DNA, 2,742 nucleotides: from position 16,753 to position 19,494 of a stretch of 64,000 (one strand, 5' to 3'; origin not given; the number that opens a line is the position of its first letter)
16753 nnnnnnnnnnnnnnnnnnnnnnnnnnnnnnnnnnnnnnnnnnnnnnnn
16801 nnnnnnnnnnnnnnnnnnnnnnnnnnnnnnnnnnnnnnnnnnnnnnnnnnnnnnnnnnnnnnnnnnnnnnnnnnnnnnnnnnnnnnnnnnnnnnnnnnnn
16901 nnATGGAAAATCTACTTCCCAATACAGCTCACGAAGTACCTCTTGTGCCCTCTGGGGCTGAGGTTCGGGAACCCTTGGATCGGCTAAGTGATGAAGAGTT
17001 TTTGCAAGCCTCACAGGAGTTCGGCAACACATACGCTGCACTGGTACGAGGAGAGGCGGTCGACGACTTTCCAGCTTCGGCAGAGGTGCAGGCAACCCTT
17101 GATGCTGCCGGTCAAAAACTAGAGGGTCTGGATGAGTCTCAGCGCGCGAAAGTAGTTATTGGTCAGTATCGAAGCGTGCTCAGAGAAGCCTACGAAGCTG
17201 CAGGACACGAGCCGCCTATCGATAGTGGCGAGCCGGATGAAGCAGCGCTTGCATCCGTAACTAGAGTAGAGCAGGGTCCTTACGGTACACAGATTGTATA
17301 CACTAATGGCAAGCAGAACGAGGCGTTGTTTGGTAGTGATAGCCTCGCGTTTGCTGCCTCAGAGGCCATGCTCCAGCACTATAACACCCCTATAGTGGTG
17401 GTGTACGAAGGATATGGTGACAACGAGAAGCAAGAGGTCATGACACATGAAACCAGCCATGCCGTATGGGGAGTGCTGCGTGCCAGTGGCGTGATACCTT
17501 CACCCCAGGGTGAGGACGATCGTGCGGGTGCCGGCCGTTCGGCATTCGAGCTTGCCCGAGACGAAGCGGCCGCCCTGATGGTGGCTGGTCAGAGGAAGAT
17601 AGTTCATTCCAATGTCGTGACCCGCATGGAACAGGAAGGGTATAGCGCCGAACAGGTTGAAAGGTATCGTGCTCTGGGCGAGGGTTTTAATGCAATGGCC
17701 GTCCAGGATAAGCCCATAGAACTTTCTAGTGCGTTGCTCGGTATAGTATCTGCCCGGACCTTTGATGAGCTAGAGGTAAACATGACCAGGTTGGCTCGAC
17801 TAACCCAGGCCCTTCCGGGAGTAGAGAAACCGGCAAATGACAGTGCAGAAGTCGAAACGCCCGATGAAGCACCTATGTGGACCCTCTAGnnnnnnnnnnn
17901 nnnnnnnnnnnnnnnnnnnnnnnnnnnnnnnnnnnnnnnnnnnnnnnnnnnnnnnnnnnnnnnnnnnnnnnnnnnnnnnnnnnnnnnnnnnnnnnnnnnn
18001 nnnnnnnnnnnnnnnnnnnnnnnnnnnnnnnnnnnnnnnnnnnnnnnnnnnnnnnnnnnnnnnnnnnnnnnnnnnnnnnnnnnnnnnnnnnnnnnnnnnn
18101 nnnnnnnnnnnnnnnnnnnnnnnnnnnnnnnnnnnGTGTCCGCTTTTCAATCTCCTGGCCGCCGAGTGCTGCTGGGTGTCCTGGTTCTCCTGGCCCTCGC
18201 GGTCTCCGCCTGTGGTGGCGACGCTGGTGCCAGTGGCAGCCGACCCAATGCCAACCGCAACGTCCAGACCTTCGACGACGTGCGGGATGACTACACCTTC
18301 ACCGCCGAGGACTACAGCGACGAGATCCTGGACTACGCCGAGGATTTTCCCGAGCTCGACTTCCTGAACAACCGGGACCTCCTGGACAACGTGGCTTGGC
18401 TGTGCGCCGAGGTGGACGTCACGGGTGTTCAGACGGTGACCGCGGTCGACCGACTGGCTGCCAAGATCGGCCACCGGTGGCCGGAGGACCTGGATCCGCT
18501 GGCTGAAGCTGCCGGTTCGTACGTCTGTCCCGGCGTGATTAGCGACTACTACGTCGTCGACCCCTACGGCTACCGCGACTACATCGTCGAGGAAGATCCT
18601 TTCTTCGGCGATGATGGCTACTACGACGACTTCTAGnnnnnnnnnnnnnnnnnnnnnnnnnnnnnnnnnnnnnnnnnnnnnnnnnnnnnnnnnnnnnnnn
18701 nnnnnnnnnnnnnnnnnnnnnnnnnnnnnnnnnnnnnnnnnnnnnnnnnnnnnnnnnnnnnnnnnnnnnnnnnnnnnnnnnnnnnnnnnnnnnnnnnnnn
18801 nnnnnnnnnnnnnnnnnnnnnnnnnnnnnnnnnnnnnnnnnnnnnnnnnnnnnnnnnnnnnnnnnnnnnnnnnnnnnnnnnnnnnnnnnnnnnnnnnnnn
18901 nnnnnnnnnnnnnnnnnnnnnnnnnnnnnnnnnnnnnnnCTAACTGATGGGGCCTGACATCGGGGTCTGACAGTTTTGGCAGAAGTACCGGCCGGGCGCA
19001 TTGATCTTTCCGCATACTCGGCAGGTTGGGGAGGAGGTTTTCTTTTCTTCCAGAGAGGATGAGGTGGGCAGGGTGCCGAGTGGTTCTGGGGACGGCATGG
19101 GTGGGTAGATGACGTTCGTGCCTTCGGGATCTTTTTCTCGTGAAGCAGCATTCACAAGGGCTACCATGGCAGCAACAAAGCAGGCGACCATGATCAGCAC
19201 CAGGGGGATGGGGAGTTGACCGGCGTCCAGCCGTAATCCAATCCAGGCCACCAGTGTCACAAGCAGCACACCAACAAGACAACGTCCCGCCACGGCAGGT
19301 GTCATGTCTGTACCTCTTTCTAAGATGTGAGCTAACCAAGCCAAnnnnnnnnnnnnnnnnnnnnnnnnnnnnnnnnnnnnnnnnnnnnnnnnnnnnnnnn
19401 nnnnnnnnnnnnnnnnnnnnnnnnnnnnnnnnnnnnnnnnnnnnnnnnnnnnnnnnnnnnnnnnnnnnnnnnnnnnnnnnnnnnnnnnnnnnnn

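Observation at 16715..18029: HExxH gene bracketed by two related MITE-like elements (composite-transposon-like unit)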

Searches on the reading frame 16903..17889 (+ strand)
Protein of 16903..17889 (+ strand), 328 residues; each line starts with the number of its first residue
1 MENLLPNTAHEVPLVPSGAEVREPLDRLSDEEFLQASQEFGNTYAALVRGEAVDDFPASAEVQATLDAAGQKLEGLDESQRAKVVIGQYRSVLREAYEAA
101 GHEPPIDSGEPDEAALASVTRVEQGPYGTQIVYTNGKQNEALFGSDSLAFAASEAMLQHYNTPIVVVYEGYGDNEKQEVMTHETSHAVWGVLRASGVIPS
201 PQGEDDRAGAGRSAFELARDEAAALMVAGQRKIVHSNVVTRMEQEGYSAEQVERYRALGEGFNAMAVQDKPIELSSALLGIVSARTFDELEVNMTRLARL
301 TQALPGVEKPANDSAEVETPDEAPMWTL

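Call 9: search_protein_families(library=pfam, proteins=[window:16903-17889:+], max_evalue=0.01)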
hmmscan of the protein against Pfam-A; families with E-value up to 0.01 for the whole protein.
window:16903-17889:+ (328 aa): 0 families

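Call 10: search_protein_families(library=ncbifam, proteins=[window:16903-17889:+], max_evalue=0.01)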
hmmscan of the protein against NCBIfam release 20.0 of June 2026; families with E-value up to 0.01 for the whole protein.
window:16903-17889:+ (328 aa): 0 families
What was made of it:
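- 16903..17889 (+): HExxH gene (328 aa), a putative gluzincin-like zinc peptidase of a rare, unannotated family. No Pfam or NCBIfam hit (calls 9, 10).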

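Call 11: find_encoding_contigs(protein=window:16903-17889:+, flank=10000, max_places=10)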
Protein window:16903-17889:+ (328 aa): 6 contigs read that carry it; 4 places shown.
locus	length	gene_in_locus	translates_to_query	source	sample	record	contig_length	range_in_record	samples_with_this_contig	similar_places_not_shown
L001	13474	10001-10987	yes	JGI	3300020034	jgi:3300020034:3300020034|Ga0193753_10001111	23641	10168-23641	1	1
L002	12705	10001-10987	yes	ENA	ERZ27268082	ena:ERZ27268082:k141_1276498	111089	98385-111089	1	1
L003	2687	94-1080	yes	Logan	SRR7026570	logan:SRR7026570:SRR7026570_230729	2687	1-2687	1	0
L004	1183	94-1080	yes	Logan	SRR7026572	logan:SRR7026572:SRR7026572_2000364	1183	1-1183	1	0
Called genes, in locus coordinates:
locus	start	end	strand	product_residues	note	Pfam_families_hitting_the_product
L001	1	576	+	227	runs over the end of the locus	PF01509:TruB_N, PF16198:TruB_C_2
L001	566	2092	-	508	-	PF01743:PolyA_pol, PF12627:PolyA_pol_RNAbd, PF01966:HD (weak)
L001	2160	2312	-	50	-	-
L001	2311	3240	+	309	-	-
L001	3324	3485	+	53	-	-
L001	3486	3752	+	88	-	PF00312:Ribosomal_S15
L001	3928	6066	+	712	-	PF01138:RNase_PH, PF03725:RNase_PH_C, PF01138:RNase_PH, PF00013:KH_1, PF00575:S1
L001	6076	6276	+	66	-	-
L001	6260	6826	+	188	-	PF03167:UDG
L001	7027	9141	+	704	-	PF00753:Lactamase_B, PF22505:RNase_J_b_CASP, PF17770:RNase_J_C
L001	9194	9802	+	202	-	PF01209:Ubie_methyltran, PF13489:Methyltransf_23, PF02353:CMAS (weak), PF07021:MetW, PF13847:Methyltransf_31, PF08241:Methyltransf_11, PF08242:Methyltransf_12, PF13649:Methyltransf_25, +2 more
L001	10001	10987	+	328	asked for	-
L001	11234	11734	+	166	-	-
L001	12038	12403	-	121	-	-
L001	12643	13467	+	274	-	PF01609:DDE_Tnp_1, PF13612:DDE_Tnp_1_3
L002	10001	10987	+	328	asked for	-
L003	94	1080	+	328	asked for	-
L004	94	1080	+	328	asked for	-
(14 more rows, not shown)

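Call 12: find_homologous_proteins(query=window:16903-17889:+)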
Query window:16903-17889:+ (328 aa): 1 proteins with E <= 0.001 among 8000 candidates.
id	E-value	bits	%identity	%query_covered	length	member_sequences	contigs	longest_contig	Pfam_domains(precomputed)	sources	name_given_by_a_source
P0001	2.3e-208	708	100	100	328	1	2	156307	-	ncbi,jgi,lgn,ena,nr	ncbi:MAG TPA: hypothetical protein VK694_02125 [Verrucomicrobiae bacterium]|nr:hypothetical protein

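Call 19: search_protein_representatives(protein=window:16903-17889:+)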
Query: 328 residues. Proteins with E-value up to 0.001 (for the whole library): 17; up to 1e-10: 15; up to 1e-30: 7. The best 17 are listed.
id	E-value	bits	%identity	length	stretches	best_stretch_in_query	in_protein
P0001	7.2e-209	708.4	100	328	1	1-328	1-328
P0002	7.0e-65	235.6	47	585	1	21-303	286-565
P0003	1.5e-59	218.1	40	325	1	22-304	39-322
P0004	6.3e-56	206.2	39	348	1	22-302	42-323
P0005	1.3e-50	188.8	36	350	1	16-302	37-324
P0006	9.8e-47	176.0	37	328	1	25-307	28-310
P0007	5.1e-35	137.5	31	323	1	24-322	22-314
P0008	2.3e-27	112.4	32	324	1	10-306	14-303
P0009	1.7e-24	103.0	29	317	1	20-307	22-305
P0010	2.3e-22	96.0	34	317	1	25-301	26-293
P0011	4.7e-18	81.8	28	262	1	73-309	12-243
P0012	6.5e-17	78.1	34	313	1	24-303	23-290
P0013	1.0e-14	70.9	48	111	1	179-264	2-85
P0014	5.2e-14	68.6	29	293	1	14-301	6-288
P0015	8.1e-12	61.4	26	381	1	27-310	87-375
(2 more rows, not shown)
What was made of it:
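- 16903..17889 (+): 16 other clusters among 1.84 billion representatives (call 19).
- Tried and rejected: The full HMMER scan was needed (call 19).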

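Call 56: search_solved_structures(query=A1, max_evalue=1)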
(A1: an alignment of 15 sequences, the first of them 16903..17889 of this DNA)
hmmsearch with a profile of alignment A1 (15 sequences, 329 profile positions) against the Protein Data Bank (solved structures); distinct sequences matched with E-value up to 1: 7.
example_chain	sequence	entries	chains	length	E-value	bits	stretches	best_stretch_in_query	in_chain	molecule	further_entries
8em2_A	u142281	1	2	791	0.22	13.7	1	64-156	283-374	GDH/6PGL endoplasmic bifunctional protein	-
8k4d_A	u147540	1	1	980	0.44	12.7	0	62-165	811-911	Cohesin subunit SA-2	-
4pju_A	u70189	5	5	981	0.45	12.7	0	62-165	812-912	Cohesin subunit SA-2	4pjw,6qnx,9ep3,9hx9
9j0a_A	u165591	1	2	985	0.45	12.7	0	62-165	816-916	Cohesin subunit SA-2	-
4pk7_A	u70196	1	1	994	0.46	12.7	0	62-165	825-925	Cohesin subunit SA-2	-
7zjs_A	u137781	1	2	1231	0.72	12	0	62-165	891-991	Cohesin subunit SA-2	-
9hms_A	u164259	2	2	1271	0.77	11.9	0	62-165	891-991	Cohesin subunit SA-2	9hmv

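Call 57: find_homologous_proteins(query=A1, max_evalue=0.00001)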
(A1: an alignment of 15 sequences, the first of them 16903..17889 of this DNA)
Query A1 (15 sequences) (328 aa, profile of the alignment): 2 proteins with E <= 0.00001 among 8000 candidates.
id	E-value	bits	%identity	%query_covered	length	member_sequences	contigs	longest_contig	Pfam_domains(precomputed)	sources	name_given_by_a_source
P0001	1.6e-110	387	100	100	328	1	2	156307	-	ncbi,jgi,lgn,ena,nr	ncbi:MAG TPA: hypothetical protein VK694_02125 [Verrucomicrobiae bacterium]|nr:hypothetical protein 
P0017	3.6e-79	284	23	82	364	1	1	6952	-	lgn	-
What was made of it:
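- Tried and rejected: The word-index protein search for the HExxH protein, alone and as a profile, returned essentially only itself (calls 12, 57).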

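Call 58: find_encoding_contigs(protein=P0002, flank=4000, max_places=4)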
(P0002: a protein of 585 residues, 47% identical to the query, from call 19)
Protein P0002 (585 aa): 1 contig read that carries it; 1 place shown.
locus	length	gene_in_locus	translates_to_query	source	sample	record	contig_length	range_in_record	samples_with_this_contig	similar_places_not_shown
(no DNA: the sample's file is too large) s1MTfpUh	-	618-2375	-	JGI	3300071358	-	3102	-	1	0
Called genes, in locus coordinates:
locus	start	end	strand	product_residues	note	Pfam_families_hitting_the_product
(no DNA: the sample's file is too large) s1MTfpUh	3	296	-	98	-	?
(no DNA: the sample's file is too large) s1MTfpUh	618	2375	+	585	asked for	-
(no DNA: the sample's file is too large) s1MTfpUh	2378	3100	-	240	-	?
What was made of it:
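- Tried and rejected: Context of the closest homologue P0002 returned no DNA (call 58).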

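Call 60: find_encoding_contigs(protein=P0003, flank=5000, max_places=4)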
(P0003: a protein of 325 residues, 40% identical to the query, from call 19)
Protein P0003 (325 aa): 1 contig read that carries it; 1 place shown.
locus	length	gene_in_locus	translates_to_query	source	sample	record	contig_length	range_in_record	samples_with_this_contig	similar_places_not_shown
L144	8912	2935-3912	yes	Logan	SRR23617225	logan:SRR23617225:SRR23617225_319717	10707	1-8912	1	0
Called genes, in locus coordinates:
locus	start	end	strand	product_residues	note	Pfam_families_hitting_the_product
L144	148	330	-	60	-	-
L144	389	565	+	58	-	-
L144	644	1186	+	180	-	-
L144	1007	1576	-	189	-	-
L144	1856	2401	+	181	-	-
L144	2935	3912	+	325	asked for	-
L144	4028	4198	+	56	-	-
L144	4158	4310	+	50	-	-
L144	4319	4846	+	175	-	-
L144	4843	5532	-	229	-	PF00175:NAD_binding_1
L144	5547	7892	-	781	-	PF00122:E1-E2_ATPase, PF00702:Hydrolase, PF08282:Hydrolase_3 (faint)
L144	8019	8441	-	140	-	PF00293:NUDIX, PF14815:NUDIX_4 (weak)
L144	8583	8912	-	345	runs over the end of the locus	-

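Call 63: predict_structure(alignment_id=A1)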
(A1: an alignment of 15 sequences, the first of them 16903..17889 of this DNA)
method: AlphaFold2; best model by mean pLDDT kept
length: 328 residues; sequences in the alignment: 15
mean_pLDDT: 84.2   pTM: 0.83
mean pLDDT of the five models: 84.2, 82.4, 80.8, 80.1, 80.1
residues with pLDDT >= 90: 208; 70-90: 63; 50-70: 20; < 50: 37
segments of 3 or more residues with pLDDT < 50: 1-21, 312-314, 316-328
pLDDT, mean of each block of 10 residues (from residue 1): 36 45 77 91 94 85 92 95 96 91 87 95 96 97 96 93 97 97 97 92 72 92 93 90 95 91 69 84 93 89 70 46 38
secondary structure, 60 per line:
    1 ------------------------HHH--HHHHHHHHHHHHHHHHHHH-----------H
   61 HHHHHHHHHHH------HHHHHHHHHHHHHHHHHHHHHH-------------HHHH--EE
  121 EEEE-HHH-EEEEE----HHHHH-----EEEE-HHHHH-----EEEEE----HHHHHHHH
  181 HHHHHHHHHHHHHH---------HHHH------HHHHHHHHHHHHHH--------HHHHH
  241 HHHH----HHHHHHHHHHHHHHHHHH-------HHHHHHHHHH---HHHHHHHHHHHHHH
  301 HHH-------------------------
elements in order: H30-48 H60-71 H78-99 H113-116 E119-124 E130-134 H139-143 E149-152 H154-158 E164-168 H173-194 H204-207 H214-227 H236-244 H249-266 H274-283 H287-303
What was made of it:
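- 16903..17889 (+): AlphaFold2 model: pLDDT 84, pTM 0.83 (call 63).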

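Call 66: fold_search(model_id=the predicted structure, library=pdb)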
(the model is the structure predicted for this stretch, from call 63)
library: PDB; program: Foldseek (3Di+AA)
matches with E <= 10: 135; with E <= 0.001: 0
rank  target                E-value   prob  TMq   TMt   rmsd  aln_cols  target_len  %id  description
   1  1yyq_A                2.6e-01  0.09  0.17  0.16  19.2       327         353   11  Y305F Trichodiene Synthase complexed with pyrophosphate (released 2005-03-29)
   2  1kiy_A                2.8e-01  0.08  0.16  0.15  19.1       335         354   11  D100E trichodiene synthase (released 2002-03-13)
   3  2aek_A                3.2e-01  0.07  0.16  0.15  19.2       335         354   10  R304K trichodiene synthase (released 2005-10-04)
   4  2ael_A                3.6e-01  0.08  0.17  0.16  18.4       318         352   12  R304K Trichodiene Synthase: Complex With Mg, Pyrophosphate, and (4R)-7-Azabisabolene (released 2005-10-04)
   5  1yj4_A                3.6e-01  0.07  0.16  0.16  19.4       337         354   11  Y305F Trichodiene Synthase (released 2005-03-29)
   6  5zum_A                4.2e-01  0.16  0.25  0.17  15.9       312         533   12  Structure of dipeptidyl-peptidase III from Corallococcus sp. strain EGB (released 2019-06-12)
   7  1jfa_B                4.7e-01  0.07  0.17  0.16  19.4       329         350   12  Trichodiene Synthase from Fusarium Sporotrichioides (released 2001-11-30)
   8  1ewe_A                4.7e-01  0.04  0.14  0.13  23.7       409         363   13  Fructose 1,6-Bisphosphate Aldolase from Rabbit Muscle (released 2001-01-24)
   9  6ait_D                5.2e-01  0.08  0.14  0.12  18.9       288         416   12  Crystal structure of E. coli BepA (released 2018-12-26)
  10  8qzp_C                6.1e-01  0.04  0.14  0.12  24.3       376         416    9  Structure of the non-mitochondrial citrate synthase from Ananas comosus (released 2024-07-24)
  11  6sar                  7.1e-01  0.06  0.17  0.15  16.9       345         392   11  E coli BepA/YfgC (released 2020-08-26)
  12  1jfa_A                7.9e-01  0.06  0.17  0.16  19.2       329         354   12  Trichodiene Synthase from Fusarium Sporotrichioides (released 2001-11-30)
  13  6ait_F                9.2e-01  0.08  0.20  0.17  20.1       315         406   15  Crystal structure of E. coli BepA (released 2018-12-26)
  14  8ejc_R                9.7e-01  0.03  0.13  0.15  22.2       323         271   11  Structure of FFAR1-Gq complex bound to TAK-875 (released 2023-05-24)
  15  6ait_E                1.1e+00  0.08  0.15  0.13  18.2       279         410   11  Crystal structure of E. coli BepA (released 2018-12-26)
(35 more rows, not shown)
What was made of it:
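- Tried and rejected: The Foldseek PDB search of a good model found nothing significant (call 66).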

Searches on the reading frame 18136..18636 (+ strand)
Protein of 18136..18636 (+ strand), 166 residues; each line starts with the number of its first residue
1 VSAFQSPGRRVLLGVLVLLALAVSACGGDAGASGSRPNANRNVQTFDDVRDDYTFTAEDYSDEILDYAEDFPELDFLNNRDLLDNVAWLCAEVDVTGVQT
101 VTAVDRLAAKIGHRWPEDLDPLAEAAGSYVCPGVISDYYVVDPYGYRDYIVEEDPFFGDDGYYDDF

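Call 9: search_protein_families(library=pfam, proteins=[window:18136-18636:+], max_evalue=0.01)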
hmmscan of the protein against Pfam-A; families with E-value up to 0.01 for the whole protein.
window:18136-18636:+ (166 aa): 0 families
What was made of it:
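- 18136..18636 (+): Putative lipoprotein gene (166 aa; signal peptide ending ...LAVSAC). No Pfam hit (call 9).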

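Call 10: search_protein_families(library=ncbifam, proteins=[window:18136-18636:+], max_evalue=0.01)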
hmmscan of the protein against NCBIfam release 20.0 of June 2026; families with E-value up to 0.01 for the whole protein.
window:18136-18636:+ (166 aa): 0 families

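Call 50: find_encoding_contigs(protein=window:18136-18636:+, flank=2500, max_places=10)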
Protein window:18136-18636:+ (166 aa): 3 contigs read that carry it; 2 places shown.
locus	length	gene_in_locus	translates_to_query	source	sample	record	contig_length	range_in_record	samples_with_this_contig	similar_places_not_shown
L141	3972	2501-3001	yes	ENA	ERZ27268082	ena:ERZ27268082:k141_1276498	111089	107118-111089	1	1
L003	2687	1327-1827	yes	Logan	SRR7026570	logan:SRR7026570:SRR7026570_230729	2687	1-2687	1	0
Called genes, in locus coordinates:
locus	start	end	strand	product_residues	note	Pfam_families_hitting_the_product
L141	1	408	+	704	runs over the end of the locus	PF00753:Lactamase_B, PF22505:RNase_J_b_CASP, PF17770:RNase_J_C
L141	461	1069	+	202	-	PF01209:Ubie_methyltran, PF13489:Methyltransf_23, PF02353:CMAS (weak), PF07021:MetW, PF13847:Methyltransf_31, PF08241:Methyltransf_11, PF08242:Methyltransf_12, PF13649:Methyltransf_25, +2 more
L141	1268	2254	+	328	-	-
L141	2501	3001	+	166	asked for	-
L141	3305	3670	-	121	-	-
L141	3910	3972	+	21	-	?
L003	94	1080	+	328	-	-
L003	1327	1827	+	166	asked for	-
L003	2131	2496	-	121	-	-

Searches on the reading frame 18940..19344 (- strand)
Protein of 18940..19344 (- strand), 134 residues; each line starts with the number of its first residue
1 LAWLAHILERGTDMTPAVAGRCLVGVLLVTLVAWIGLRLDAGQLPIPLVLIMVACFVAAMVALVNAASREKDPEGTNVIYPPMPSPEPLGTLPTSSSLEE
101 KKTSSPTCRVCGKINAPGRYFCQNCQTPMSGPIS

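Call 9: search_protein_families(library=pfam, proteins=[window:18940-19344:-], max_evalue=0.01)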
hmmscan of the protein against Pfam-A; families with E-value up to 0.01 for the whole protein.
window:18940-19344:- (134 aa): 1 family
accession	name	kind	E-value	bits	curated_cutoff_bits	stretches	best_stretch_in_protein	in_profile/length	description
PF18912.6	DZR_2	-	0.0039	17.4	27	1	106-129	8-31/56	Double zinc ribbon domain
